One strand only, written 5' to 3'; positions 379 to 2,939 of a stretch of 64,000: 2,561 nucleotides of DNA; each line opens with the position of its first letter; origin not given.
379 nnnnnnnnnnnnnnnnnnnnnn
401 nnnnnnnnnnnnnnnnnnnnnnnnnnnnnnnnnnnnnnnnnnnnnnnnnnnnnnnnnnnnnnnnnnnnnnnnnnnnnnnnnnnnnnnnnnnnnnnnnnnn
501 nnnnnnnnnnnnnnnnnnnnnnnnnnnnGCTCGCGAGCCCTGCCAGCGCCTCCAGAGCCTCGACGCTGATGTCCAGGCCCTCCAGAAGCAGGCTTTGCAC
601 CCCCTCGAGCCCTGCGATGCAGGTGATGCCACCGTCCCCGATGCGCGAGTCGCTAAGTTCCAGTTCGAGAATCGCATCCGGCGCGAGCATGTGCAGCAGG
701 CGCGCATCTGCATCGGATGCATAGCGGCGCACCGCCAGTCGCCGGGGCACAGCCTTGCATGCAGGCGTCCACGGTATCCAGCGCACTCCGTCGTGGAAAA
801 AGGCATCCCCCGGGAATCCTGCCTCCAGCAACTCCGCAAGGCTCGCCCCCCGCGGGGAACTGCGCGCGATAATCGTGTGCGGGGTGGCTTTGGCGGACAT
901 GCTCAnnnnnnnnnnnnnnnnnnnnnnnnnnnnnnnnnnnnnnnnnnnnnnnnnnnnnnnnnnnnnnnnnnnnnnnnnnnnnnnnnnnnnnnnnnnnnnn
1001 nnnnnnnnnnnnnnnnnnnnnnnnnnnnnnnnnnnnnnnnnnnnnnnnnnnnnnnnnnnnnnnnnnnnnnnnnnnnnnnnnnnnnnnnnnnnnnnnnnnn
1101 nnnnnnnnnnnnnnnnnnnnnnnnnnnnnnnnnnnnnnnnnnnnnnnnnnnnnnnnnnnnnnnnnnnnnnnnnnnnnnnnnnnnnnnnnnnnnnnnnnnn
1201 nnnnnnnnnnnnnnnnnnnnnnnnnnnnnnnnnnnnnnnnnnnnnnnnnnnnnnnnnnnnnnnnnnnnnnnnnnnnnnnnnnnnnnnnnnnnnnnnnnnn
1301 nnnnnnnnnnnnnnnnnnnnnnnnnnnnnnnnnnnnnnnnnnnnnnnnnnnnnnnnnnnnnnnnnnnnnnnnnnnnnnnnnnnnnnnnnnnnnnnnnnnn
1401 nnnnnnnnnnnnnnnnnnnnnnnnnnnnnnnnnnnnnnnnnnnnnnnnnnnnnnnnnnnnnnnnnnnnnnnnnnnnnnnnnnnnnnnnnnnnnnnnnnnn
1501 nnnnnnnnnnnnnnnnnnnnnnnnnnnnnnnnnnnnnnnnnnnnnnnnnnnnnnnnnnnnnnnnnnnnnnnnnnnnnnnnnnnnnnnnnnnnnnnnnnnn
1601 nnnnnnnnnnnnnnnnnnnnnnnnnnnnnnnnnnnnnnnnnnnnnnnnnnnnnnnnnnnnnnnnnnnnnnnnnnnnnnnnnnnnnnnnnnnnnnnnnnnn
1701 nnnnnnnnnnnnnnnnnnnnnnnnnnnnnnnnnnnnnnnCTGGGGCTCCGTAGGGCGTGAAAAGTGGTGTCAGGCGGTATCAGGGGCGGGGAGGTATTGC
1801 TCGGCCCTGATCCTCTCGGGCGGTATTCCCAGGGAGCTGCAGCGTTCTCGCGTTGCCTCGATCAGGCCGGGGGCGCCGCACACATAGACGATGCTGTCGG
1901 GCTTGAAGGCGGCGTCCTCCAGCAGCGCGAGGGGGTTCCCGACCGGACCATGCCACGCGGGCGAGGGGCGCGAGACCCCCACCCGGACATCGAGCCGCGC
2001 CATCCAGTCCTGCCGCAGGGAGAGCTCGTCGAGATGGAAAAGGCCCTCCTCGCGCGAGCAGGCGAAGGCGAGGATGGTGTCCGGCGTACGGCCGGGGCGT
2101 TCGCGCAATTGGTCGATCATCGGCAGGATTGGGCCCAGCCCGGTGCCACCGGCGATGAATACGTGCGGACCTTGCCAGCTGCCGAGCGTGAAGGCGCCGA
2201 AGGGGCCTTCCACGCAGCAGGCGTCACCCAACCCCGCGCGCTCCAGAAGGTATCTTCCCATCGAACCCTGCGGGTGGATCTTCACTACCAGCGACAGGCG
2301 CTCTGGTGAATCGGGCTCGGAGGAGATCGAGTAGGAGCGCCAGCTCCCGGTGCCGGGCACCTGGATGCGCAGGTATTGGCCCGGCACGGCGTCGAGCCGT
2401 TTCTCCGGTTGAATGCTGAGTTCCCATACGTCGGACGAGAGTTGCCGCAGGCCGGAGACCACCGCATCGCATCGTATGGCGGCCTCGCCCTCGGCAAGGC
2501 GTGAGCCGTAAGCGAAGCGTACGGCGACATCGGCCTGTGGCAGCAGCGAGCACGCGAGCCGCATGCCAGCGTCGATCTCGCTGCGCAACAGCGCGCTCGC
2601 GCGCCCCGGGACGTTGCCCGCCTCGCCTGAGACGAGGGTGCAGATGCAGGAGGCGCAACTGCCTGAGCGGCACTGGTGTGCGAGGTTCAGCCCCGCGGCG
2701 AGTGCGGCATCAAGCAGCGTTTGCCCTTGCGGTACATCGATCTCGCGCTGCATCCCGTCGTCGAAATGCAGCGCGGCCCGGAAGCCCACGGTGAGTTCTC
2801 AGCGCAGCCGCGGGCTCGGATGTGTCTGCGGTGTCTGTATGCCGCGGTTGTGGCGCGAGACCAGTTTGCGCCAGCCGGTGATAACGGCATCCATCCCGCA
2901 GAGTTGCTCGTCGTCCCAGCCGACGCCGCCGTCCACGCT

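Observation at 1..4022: Cytoplasmic leucine-rich-repeat protein as the last gene of a Rieske oxygenase catabolic operon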

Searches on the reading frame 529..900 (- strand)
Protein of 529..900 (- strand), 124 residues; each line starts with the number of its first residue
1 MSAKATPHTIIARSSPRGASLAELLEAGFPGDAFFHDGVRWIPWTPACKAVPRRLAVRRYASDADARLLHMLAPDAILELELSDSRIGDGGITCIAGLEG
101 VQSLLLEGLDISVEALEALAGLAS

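Call 75: search_protein_representatives(protein=window:529-900:-)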
Query: 124 residues. Proteins with E-value up to 0.001 (for the whole library): 585; up to 1e-10: 23; up to 1e-30: 1. The best 150 are listed.
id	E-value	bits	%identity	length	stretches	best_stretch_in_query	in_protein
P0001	3.3e-53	195.1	77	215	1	1-123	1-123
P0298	3.9e-16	75.5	41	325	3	20-121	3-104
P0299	1.2e-14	70.6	29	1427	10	65-120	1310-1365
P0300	3.0e-14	69.4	34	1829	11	71-96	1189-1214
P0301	7.2e-14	68.2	31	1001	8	58-122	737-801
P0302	1.3e-13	67.3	33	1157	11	59-122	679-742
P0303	1.5e-13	67.1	36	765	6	60-123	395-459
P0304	1.6e-13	67.1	31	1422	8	62-123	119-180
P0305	2.2e-13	66.6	34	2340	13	48-121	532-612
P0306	2.3e-13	66.5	37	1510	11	66-122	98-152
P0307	5.9e-13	65.2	35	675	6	65-123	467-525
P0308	2.3e-12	63.3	32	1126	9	63-123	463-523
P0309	7.1e-12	61.7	31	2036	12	75-122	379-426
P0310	7.7e-12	61.6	33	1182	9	68-123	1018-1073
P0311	1.2e-11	61.0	31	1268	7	64-122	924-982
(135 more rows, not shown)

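Call 77: find_encoding_contigs(protein=P0298, flank=10000, max_places=5)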
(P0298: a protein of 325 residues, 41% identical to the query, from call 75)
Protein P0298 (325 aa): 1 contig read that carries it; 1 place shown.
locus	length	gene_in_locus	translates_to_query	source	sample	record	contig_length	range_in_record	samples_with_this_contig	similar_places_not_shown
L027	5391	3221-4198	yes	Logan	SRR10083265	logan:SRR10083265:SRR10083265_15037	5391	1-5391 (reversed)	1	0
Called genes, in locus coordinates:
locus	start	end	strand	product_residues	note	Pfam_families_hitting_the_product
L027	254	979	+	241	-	PF00392:GntR, PF07729:FCD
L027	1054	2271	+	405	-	PF00355:Rieske, PF11723:Aromatic_hydrox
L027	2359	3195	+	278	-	PF00561:Abhydrolase_1, PF12697:Abhydrolase_6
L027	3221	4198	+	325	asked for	PF25013:LRR_Zer-1 (faint), PF12799:LRR_4 (faint), PF13516:LRR_6 (faint), PF13855:LRR_8 (faint), PF24758:LRR_At5g56370 (faint), PF23598:LRR_14 (weak)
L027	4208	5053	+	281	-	-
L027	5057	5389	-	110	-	?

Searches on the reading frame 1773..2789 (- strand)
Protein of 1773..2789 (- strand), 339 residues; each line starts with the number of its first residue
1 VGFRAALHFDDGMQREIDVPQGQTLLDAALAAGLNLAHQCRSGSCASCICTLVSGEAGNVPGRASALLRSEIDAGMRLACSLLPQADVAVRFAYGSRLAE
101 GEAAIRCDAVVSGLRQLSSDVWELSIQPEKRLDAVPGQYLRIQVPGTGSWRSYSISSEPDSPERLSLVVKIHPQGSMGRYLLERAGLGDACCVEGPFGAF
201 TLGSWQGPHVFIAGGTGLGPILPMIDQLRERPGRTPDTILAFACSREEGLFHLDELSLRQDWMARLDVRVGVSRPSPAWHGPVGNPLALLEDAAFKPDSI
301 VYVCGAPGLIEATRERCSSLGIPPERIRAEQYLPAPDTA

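Call 4: search_protein_families(library=pfam, proteins=[window:1773-2789:-], max_evalue=0.01)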
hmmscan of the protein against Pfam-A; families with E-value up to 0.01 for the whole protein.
window:1773-2789:- (339 aa): 5 families
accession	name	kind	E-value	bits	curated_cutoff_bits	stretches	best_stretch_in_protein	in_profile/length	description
PF00111.32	Fer2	-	9.7e-15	54.7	21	1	9-84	2-76/77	2Fe-2S iron-sulfur cluster binding domain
PF00970.30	FAD_binding_6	-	1.3e-13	51.6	21.1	1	115-200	8-97/99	Oxidoreductase FAD-binding domain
PF00175.26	NAD_binding_1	-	1.2e-11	45.6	22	1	211-314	1-108/109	Oxidoreductase NAD-binding domain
PF13510.11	Fer2_4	-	0.00089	19.7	22.8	1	15-51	11-52/82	2Fe-2S iron-sulfur cluster binding domain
PF08022.18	FAD_binding_8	-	0.0018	18.8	22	1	115-172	10-71/109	FAD-binding domain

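Call 5: search_protein_families(library=ncbifam, proteins=[window:1773-2789:-], max_evalue=0.01)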
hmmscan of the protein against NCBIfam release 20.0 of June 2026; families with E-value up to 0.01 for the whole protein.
window:1773-2789:- (339 aa): 23 families
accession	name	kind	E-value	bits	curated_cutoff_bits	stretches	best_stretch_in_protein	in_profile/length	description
NF045803.1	MethMoxFADbindMmoC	equivalog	1.4e-62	211.5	500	1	9-335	8-343/343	aromatic/alkene monooxygenase hydroxylase FAD-binding subunit MmoC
NF040810.1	BenC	equivalog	3.9e-57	193.9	430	1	4-334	2-332/333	benzoate 1,2-dioxygenase electron transfer component BenC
NF008822.0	PRK11872.1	equivalog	4.4e-55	187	402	1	1-332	1-335/341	anthranilate 1,2-dioxygenase electron transfer component AntC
TIGR02160.1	PA_CoA_Oxy5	hypoth_equivalog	5e-25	88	420.8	2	133-333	32-242/352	1,2-phenylacetyl-CoA epoxidase subunit PaaE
NF007964.0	PRK10684.1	equivalog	8.4e-22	77.6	383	2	111-334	14-239/333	NADH oxidoreductase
NF004317.0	PRK05713.1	equivalog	2.7e-20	72.8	338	1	14-333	8-309/312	iron-sulfur-binding ferredoxin reductase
NF058606.1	GlBtMonoRdsGbcB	equivalog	3.8e-18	65.5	500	2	135-331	44-246/362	glycine betaine monooxygenase reductase subunit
NF009805.0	PRK13289.1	equivalog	7.3e-18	64.7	432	1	132-335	183-395/399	NO-inducible flavohemoprotein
TIGR01941.1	nqrF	equivalog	2.1e-17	63.1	295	2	7-145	34-170/405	NADH:ubiquinone reductase (Na(+)-transporting) subunit F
NF005963.0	PRK08051.1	equivalog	9e-16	57.9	230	1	109-327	6-225/233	NAD(P)H-flavin reductase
TIGR02008.1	fdx_plant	subfamily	3.2e-12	46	81.15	1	3-91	3-89/97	ferredoxin [2Fe-2S]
NF041393.1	Frdxn_Halo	equivalog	1.5e-09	37.8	150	1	8-95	31-116/128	ferredoxin Fer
NF040835.1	sulfhyd_HydG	equivalog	2.7e-07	30.1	650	1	135-327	51-243/292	NADPH-dependent hydrogenase/sulfhydrogenase 1 subunit gamma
NF006220.0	PRK08345.1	subfamily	7.5e-07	28.7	395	1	131-256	40-163/294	cytochrome-c3 hydrogenase subunit gamma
NF000797.0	PRK00054.1-2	equivalog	1.1e-06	28.1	270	1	113-312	21-209/267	dihydroorotate dehydrogenase electron transfer subunit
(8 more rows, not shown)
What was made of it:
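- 1770..2789 (-): Fer2-FAD-NAD reductase (class IB, BenC/MmoC-like), 339 aa. calls 4, 5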
